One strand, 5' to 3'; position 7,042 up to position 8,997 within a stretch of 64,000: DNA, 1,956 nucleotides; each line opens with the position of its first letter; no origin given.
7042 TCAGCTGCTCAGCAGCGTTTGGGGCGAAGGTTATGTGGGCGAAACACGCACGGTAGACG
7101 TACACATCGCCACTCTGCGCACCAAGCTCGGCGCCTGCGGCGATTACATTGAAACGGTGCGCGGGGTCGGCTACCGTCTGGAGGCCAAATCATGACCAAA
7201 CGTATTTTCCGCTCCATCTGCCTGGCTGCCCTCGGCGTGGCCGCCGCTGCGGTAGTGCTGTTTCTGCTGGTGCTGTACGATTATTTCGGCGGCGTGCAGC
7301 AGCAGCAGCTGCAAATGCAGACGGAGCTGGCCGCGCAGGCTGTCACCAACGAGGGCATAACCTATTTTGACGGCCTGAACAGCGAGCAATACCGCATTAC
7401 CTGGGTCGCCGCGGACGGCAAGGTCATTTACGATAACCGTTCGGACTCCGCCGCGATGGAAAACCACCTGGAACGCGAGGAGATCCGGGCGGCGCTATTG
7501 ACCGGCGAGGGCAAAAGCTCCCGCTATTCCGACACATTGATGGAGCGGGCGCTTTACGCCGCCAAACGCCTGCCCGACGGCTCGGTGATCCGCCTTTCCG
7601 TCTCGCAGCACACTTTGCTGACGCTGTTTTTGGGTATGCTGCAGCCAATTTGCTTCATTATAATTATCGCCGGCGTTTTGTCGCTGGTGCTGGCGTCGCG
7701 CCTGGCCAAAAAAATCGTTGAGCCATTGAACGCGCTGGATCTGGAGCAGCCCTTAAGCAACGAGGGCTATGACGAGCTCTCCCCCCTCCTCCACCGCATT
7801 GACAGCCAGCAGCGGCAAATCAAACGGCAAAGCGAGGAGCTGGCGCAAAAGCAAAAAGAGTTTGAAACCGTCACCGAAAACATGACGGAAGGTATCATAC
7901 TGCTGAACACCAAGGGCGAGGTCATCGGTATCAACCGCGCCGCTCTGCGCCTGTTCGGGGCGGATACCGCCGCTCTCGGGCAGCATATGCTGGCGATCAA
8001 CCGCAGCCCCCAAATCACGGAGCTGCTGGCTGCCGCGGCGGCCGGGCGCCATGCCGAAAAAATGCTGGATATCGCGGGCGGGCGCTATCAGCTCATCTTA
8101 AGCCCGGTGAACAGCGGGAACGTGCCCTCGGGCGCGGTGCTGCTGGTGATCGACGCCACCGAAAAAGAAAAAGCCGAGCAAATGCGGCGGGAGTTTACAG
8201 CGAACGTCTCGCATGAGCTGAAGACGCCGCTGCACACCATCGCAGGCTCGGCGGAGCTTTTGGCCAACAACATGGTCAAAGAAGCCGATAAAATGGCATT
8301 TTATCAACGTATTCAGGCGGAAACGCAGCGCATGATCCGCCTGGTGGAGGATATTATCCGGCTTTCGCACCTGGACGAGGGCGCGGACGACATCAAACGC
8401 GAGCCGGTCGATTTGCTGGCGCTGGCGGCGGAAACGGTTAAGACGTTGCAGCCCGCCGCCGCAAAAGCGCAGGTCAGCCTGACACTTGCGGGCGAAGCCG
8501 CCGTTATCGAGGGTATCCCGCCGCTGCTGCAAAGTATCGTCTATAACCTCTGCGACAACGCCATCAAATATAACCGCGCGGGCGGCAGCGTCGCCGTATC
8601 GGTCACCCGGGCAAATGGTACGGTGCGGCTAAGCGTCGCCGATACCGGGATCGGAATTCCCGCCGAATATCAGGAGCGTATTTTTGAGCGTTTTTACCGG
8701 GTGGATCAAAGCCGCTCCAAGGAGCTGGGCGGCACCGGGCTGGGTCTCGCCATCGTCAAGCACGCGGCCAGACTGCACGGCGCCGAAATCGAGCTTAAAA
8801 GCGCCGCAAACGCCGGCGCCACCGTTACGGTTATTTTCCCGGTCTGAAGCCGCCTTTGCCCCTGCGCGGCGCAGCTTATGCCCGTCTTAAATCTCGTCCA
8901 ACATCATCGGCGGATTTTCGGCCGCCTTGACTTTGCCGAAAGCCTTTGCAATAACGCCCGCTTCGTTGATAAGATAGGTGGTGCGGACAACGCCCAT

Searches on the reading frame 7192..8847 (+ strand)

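Call 11: search_protein_families(library=pfam, proteins=[window:7192-8847:+], max_evalue=0.001)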
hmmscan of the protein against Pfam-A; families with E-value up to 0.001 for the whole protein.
window:7192-8847:+ (551 aa): 6 families
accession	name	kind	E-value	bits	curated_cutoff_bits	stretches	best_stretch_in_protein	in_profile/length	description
PF02518.31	HATPase_c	-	6.5e-29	101.1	26.4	1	443-550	3-108/111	Histidine kinase-, DNA gyrase B-, and HSP90-like ATPase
PF00512.31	HisKA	-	1.1e-16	61.1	26.9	1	331-397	1-66/66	His Kinase A (phospho-acceptor) domain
PF00989.32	PAS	-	4.8e-06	27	22.6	1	223-292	2-75/113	PAS fold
PF13188.13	PAS_8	-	9.4e-06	25.8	21.8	1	224-264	3-41/65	PAS domain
PF13581.12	HATPase_c_2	-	0.00015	22.2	27.4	1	453-546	39-124/127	Histidine kinase-like ATPase domain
PF08448.16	PAS_4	-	0.00077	20.1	23.1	0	229-326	2-109/110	PAS fold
